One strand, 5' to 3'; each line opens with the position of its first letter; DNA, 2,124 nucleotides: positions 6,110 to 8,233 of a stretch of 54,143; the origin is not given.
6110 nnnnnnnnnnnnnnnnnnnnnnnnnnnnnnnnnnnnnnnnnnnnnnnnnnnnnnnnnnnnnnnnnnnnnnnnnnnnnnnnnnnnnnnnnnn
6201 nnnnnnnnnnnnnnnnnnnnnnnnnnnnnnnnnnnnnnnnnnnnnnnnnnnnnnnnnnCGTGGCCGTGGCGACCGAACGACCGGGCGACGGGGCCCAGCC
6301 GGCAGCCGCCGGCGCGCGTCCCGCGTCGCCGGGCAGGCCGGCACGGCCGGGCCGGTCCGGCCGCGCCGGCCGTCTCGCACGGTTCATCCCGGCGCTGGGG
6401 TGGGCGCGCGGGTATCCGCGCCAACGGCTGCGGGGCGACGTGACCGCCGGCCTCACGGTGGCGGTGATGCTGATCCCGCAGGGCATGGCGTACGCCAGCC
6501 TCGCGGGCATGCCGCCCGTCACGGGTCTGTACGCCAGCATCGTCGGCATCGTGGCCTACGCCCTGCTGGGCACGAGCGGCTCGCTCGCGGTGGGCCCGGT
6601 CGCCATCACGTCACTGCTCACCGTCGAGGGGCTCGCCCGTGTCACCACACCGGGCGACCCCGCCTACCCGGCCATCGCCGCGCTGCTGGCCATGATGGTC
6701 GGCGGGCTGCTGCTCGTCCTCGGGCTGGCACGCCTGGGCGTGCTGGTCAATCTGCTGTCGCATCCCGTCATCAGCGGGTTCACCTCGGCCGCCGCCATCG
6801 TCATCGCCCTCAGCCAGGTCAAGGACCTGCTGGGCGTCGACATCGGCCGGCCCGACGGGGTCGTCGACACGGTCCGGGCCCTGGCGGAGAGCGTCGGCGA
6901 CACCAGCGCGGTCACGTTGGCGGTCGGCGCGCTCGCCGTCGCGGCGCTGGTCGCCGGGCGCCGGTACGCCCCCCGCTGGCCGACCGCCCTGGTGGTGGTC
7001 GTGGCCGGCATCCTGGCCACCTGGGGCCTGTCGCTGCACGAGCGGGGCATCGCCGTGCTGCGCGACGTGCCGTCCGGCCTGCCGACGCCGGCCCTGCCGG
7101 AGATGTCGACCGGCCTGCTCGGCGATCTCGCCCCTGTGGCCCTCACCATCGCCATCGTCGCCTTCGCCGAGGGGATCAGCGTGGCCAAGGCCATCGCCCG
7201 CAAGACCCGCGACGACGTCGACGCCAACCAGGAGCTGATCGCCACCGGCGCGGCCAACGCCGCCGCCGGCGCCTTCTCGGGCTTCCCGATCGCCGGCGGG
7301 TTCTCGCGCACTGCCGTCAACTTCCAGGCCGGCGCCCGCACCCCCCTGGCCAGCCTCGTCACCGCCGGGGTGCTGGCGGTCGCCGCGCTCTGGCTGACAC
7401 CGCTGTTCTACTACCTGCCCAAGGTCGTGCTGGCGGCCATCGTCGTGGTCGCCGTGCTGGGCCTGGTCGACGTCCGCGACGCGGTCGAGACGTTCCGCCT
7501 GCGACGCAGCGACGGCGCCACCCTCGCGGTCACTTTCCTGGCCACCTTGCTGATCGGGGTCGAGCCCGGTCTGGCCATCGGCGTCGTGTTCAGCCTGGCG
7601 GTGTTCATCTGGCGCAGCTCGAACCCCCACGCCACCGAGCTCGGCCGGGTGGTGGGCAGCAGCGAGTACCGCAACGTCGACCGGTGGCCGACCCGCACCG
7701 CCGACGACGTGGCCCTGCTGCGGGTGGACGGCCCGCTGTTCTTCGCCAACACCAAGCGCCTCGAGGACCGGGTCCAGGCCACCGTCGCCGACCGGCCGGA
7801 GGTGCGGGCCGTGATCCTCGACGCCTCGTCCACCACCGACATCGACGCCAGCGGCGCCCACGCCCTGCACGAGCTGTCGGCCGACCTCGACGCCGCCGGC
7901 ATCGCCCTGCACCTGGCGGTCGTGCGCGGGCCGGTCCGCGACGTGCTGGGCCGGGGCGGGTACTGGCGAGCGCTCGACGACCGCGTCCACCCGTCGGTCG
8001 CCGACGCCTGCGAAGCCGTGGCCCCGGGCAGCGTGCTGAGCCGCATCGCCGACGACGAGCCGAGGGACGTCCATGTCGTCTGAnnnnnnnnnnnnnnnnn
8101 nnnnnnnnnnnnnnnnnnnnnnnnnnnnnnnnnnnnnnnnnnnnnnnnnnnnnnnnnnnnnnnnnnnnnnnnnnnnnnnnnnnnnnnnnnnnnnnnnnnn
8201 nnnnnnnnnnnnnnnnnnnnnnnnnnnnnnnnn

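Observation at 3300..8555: CstR-like persulfide-sensing cluster extended by thioredoxin, a SulP permease and a beta-CA-like protein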

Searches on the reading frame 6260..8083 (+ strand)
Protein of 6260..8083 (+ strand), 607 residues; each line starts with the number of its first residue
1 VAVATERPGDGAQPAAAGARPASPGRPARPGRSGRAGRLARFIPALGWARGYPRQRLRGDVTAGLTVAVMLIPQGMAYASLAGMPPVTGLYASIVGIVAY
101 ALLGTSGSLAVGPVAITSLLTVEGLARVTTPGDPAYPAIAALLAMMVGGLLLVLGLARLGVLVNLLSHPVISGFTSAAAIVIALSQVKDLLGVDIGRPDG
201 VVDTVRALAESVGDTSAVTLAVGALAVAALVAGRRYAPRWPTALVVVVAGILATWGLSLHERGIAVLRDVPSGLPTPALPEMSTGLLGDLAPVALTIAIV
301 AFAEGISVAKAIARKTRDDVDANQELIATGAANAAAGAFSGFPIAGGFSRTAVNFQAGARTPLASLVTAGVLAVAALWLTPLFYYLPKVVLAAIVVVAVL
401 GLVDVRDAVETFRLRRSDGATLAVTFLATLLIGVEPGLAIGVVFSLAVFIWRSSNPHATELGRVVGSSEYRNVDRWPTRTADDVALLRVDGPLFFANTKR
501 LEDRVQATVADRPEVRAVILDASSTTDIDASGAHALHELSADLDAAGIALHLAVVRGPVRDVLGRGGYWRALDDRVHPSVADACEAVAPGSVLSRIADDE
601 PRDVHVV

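Call 3: search_protein_families(library=pfam, proteins=[window:6260-8083:+], max_evalue=0.01)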
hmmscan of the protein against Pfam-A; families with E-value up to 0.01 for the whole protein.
window:6260-8083:+ (607 aa): 4 families
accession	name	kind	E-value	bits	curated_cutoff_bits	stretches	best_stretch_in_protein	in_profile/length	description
PF00916.26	Sulfate_transp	-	2.4e-107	359.4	23.2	1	57-425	1-380/380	Sulfate permease family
PF01740.26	STAS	-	7.7e-16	58.2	22.6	1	477-583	3-106/106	STAS domain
PF16983.11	MFS_MOT1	-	0.00037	21.2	30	1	284-400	4-109/111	Molybdate transporter of MFS superfamily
PF13466.11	STAS_2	-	0.0038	17.8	29.2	1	487-563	1-74/80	STAS domain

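Call 4: search_protein_families(library=ncbifam, proteins=[window:6260-8083:+], max_evalue=0.01)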
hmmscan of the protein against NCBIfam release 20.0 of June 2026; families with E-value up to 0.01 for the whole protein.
window:6260-8083:+ (607 aa): 4 families
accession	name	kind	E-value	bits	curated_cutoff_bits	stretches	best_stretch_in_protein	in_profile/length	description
TIGR00815.1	sulP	subfamily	2.3e-139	465.4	380.45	1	44-571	1-552/565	sulfate permease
NF008660.1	PRK11660.1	equivalog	2.7e-59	201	614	2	283-560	274-537/572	C4-dicarboxylic acid transporter DauA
NF050096.1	BicarbTportBicA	equivalog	2.4e-41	141.9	880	1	56-563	11-518/547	bicarbonate transporter BicA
TIGR00377.1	ant_ant_sig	superfamily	0.0021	17.9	53.45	1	476-573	5-101/108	anti-sigma factor antagonist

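Call 51: search_solved_structures(query=window:6260-8083:+, max_evalue=0.00001)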
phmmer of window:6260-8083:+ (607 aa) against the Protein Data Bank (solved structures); distinct sequences matched with E-value up to 0.00001: 22.
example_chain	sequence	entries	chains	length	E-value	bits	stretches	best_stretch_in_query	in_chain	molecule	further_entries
7lhv_A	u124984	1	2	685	7.1e-103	348.3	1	40-567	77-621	Sulfate transporter 4.1, chloroplastic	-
7v73_A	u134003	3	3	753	2.8e-92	313.3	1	38-513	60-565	Prestin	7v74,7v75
9u9f_A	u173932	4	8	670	3.2e-83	283.4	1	39-588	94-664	SULTR-like phosphorus distribution transporter | Os06g0143700 protein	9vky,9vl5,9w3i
8opq_A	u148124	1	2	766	7e-66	226.2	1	37-505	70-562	Solute carrier family 26 member 6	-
9iar_B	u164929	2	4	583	9.2e-63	215.9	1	17-458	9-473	Sodium-independent sulfate anion transporter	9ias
8tnw_A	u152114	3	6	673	3.1e-61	210.8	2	142-500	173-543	Sulfate transporter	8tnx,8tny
7xlm_A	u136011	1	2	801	7.5e-61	209.6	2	142-500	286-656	Sulfate transporter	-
7wk1_A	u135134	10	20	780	1.4e-58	202.1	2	132-509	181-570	Pendrin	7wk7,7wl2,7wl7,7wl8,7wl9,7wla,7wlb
7s8x_A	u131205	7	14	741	1.4e-58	202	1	41-500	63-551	Prestin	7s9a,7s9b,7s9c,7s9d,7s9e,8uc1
7sun_A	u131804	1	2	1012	3.7e-58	200.7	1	41-503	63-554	Prestin, Enhanced Yellow Fluorescent Protein chimera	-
7lgu_A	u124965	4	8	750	4.5e-58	200.4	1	41-507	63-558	Prestin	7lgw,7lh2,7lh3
8sgw_C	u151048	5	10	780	1.8e-55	191.8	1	32-510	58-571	Pendrin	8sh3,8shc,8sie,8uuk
9nf7_A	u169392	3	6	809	2.7e-54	187.9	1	39-465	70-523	Sulfate transporter | Probable Sulfate permease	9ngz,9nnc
6rtc_A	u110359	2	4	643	2.4e-50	174.9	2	139-583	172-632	Solute carrier family 26 member 9,Solute carrier family 26 member 9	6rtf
9ikv_A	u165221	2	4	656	2.4e-49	171.6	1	41-501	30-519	Anion exchange transporter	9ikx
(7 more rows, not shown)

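Call 54: find_related_loci(query=window:6260-8083:+, collection=genome_contigs, flank=8000)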
Query window:6260-8083:+ (607 aa) in genome_contigs; peptide patterns used: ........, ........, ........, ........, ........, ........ (x = any residue, [..] = any of these).
600 stretches matched a pattern (row limit reached: there are more); 433 encode a relative of the query (tblastn E <= 1e-3); the best 80 are kept; 80 distinct loci.
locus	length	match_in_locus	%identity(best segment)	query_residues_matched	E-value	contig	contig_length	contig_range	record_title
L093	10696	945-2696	82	20-603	0e+0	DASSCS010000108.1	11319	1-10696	MAG TPA_asm: Acidimicrobiales bacterium isolate SMAG_U928 k141_869619, whole genome shotgun sequence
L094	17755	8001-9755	69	19-601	0e+0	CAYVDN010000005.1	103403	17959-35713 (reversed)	MAG TPA_asm: uncultured Microthrixaceae bacterium isolate SRP257259_co1_85 genome assembly, contig: NODE_162_length_1034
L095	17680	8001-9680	72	35-594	0e+0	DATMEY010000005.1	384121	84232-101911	MAG TPA_asm: Ilumatobacter sp. isolate SMAG_U13448 k141_59519, whole genome shotgun sequence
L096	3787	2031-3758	47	13-587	1e-179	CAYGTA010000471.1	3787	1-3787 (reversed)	MAG TPA_asm: uncultured bacterium isolate ERP117304_co3_184 genome assembly, contig: NODE_35980_length_3787_cov_14.54394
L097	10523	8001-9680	48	38-590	2e-168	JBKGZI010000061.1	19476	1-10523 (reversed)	MAG: Persicimonas sp. isolate C5M10_1 NODE_1074_length_19476_cov_9.520210, whole genome shotgun sequence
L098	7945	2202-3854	50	39-587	6e-164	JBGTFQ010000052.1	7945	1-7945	MAG: Rubrobacteraceae bacterium isolate JTS-RE196 k141_6841936, whole genome shotgun sequence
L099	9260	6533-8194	49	36-587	1e-161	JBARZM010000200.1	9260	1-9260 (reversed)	MAG: Rubrobacteraceae bacterium isolate MFD12172_ilm_asm_bin25 k127_61620, whole genome shotgun sequence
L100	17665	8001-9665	49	34-587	8e-159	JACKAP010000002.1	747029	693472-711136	MAG: Calditrichia bacterium isolate HK-STAS-CALD-2 HK-STAS-CALD-2_2, whole genome shotgun sequence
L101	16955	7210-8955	46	21-599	2e-157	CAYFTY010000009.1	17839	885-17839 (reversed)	MAG TPA_asm: uncultured Bradymonadales bacterium isolate ERP107533_co1_45 genome assembly, contig: NODE_2384_length_1783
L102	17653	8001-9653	47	27-577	4e-155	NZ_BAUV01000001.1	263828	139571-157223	Halalkalibacter akibai JCM 9157, whole genome shotgun sequence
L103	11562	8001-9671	47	38-591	5e-154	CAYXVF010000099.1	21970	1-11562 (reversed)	MAG TPA_asm: uncultured Bdellovibrionales bacterium isolate SRP141376_co3_27 genome assembly, contig: NODE_6347_length_2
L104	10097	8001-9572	50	39-563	4e-151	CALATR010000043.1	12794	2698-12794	MAG TPA_asm: uncultured proteobacterium isolate ERR599030_bin.129_CONCOCT_v1.1_MAG genome assembly, contig: ERZ840511.15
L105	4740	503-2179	44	39-595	4e-154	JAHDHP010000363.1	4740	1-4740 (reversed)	MAG: Bacteroidetes bacterium isolate MAG-72 RZ_47224, whole genome shotgun sequence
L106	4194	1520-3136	49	32-567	3e-155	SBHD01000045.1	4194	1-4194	MAG: Bacteroidetes bacterium isolate M3007 scaffold_7316_1, whole genome shotgun sequence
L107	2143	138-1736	46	38-567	3e-162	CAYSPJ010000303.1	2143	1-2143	MAG TPA_asm: uncultured Phaeodactylibacter sp. isolate SRP319275_co1_337 genome assembly, contig: NODE_92068_length_2143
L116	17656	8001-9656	48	39-588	1e-148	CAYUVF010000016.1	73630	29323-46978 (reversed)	MAG TPA_asm: uncultured Rhodothermales bacterium isolate binchicken_co17_426 genome assembly, contig: NODE_1124_length_7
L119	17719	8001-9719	44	32-597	4e-148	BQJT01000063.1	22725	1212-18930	MAG: Cyclobacteriaceae bacterium DHS20C17 DNA, sequence063, whole genome shotgun sequence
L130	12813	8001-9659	47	38-585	1e-146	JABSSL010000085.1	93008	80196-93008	MAG: Saprospiraceae bacterium isolate DT_111 DT-Saprospiraceae-2_scaffold_85, whole genome shotgun sequence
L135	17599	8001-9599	46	38-567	2e-146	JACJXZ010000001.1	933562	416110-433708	MAG: Lewinellaceae bacterium isolate HK-STAS-BACT-25 HK-STAS-BACT-25_1, whole genome shotgun sequence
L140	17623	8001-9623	45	38-575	1e-144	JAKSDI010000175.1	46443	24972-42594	MAG: Chitinophagales bacterium isolate MAG.64 k141_364887, whole genome shotgun sequence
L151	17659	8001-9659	47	38-586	8e-143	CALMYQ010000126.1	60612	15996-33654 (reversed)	MAG TPA_asm: uncultured Lewinella sp. isolate SRR2107183_bin.65_CONCOCT_v1.1_MAG genome assembly, contig: ERZ794926.289,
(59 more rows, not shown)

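Call 61: search_solved_structures(query=L116:11404-12603:+, max_evalue=1e-10)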
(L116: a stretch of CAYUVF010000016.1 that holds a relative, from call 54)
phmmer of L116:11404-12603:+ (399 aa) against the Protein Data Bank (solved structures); distinct sequences matched with E-value up to 1e-10: 8.
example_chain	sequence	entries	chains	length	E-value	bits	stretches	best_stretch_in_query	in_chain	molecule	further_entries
6mp5_A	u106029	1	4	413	1.3e-124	419.7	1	3-397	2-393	Sulfide:quinone oxidoreductase, mitochondrial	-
6mo6_A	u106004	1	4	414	1.3e-124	419.7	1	3-397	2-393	Sulfide:quinone oxidoreductase, mitochondrial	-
6oi5_A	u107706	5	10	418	1.4e-124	419.6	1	3-397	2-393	Sulfide:quinone oxidoreductase, mitochondrial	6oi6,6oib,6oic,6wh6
8dhk_A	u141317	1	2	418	5e-124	417.8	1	3-397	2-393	Sulfide:quinone oxidoreductase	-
6ynv_e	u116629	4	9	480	2.7e-30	109.1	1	81-358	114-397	ATPTT1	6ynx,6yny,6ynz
3vrd_B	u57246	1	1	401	4.3e-21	78.8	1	6-356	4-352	Flavocytochrome c flavin subunit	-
1fcd_A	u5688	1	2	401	4.6e-21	78.7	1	6-355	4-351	FLAVOCYTOCHROME C SULFIDE DEHYDROGENASE (FLAVIN-BINDING SUBUNIT)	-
5n1t_A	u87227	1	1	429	1.3e-14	57.4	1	5-356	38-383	flavin-binding subunit of sulfide dehydrogenase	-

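Call 67: search_protein_families(library=pfam, proteins=[L116:5332-5892:+, L119:12193-12606:+, L135:6262-6915:+, L140:6430-6750:+, L151:13731-16580:-, L130:3317-4942:+], max_evalue=0.00001)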
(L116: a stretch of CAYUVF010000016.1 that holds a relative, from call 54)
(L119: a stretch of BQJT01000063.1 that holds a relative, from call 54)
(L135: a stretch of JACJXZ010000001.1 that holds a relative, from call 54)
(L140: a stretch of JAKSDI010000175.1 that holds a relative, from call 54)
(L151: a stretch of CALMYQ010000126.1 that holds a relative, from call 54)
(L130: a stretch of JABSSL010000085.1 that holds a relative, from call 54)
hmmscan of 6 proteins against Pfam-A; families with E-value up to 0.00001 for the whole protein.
L116:5332-5892:+ (186 aa): 1 family
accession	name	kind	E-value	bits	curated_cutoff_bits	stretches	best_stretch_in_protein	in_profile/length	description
PF04143.19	Sulf_transp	-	2.5e-18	67.1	27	2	124-175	258-309/310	Sulphur transport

L119:12193-12606:+ (137 aa): 2 families
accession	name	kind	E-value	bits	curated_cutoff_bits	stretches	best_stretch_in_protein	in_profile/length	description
PF20398.3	DUF6691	-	2.2e-12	47.9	27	1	6-131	6-133/142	Family of unknown function (DUF6691)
PF04143.19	Sulf_transp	-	2.2e-09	37.7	27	1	29-127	11-102/310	Sulphur transport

L135:6262-6915:+ (217 aa): 3 families
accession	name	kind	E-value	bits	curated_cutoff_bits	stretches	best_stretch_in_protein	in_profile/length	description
PF13545.12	HTH_Crp_2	-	5e-10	39.7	27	1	159-217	2-62/70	Crp-like helix-turn-helix domain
PF00027.35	cNMP_binding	-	2e-08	34.5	27.5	1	37-126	2-89/89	Cyclic nucleotide-binding domain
PF00325.26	Crp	-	1.9e-06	27.9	21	0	179-205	4-30/32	Bacterial regulatory proteins, crp family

L140:6430-6750:+ (106 aa): 3 families
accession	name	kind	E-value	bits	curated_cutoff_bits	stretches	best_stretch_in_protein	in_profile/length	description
PF01022.26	HTH_5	-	4.9e-09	36.4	22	1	30-75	2-46/47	Bacterial regulatory protein, arsR family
PF12840.13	HTH_20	-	7.2e-07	29.5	27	1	28-74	2-48/51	Helix-turn-helix domain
PF12802.13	MarR_2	-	2.7e-06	27.9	27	1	30-78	5-54/61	MarR family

L151:13731-16580:- (949 aa): 3 families
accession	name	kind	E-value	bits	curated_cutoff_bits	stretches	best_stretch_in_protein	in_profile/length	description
PF00384.28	Molybdopterin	-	2.7e-18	66.6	24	1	126-528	1-323/353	Molybdopterin oxidoreductase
PF01568.27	Molydop_binding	-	1.1e-14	54.8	26.8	1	736-819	5-83/110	Molydopterin dinucleotide binding domain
PF04879.21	Molybdop_Fe4S4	-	2.6e-12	47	22.7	1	69-120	3-52/55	Molybdopterin oxidoreductase Fe4S4 domain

L130:3317-4942:+ (541 aa): 12 families
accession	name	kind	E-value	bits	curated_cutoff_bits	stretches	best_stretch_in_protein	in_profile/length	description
PF13247.11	Fer4_11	-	4e-24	85.1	26.2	1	52-144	5-99/100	4Fe-4S dicluster domain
PF03916.19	NrfD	-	2.7e-18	67.1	25.8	1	264-529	7-302/313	Polysulphide reductase, NrfD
PF13237.11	Fer4_10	-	1.5e-13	50.9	25.5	2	84-136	4-53/53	4Fe-4S dicluster domain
PF12838.12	Fer4_7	-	3.7e-13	50.2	27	1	56-103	1-52/52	4Fe-4S dicluster domain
PF00037.32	Fer4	-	3e-12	46.2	21.1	1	83-105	2-24/24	4Fe-4S binding domain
PF13187.11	Fer4_9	-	3.5e-12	46.6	27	1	11-73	1-51/52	4Fe-4S dicluster domain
PF12797.12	Fer4_2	-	5.7e-11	42.1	24.5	1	82-101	3-22/22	4Fe-4S binding domain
PF12837.12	Fer4_6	-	6.2e-11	42.1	25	1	81-104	1-24/24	4Fe-4S binding domain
PF25160.1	LdpA_Fe-S-bd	-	4.6e-07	30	27.6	1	62-103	6-42/49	LdpA Fe-S cluster-binding domain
PF12800.12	Fer4_4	-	1.1e-06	28.8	24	0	87-102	2-17/17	4Fe-4S binding domain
PF13484.11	Fer4_16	-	1.8e-06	29.1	30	0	88-116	1-29/66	4Fe-4S double cluster binding domain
PF14697.11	Fer4_21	-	8.6e-06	26.2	35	0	56-103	7-56/59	4Fe-4S dicluster domain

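Call 79: search_solved_structures(query=window:6260-8083:+, max_evalue=1e-95, show_alignments=1)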
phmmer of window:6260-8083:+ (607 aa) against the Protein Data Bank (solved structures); distinct sequences matched with E-value up to 1e-95: 1.
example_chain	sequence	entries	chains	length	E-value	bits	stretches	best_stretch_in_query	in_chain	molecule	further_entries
7lhv_A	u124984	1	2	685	7.1e-103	348.3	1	40-567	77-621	Sulfate transporter 4.1, chloroplastic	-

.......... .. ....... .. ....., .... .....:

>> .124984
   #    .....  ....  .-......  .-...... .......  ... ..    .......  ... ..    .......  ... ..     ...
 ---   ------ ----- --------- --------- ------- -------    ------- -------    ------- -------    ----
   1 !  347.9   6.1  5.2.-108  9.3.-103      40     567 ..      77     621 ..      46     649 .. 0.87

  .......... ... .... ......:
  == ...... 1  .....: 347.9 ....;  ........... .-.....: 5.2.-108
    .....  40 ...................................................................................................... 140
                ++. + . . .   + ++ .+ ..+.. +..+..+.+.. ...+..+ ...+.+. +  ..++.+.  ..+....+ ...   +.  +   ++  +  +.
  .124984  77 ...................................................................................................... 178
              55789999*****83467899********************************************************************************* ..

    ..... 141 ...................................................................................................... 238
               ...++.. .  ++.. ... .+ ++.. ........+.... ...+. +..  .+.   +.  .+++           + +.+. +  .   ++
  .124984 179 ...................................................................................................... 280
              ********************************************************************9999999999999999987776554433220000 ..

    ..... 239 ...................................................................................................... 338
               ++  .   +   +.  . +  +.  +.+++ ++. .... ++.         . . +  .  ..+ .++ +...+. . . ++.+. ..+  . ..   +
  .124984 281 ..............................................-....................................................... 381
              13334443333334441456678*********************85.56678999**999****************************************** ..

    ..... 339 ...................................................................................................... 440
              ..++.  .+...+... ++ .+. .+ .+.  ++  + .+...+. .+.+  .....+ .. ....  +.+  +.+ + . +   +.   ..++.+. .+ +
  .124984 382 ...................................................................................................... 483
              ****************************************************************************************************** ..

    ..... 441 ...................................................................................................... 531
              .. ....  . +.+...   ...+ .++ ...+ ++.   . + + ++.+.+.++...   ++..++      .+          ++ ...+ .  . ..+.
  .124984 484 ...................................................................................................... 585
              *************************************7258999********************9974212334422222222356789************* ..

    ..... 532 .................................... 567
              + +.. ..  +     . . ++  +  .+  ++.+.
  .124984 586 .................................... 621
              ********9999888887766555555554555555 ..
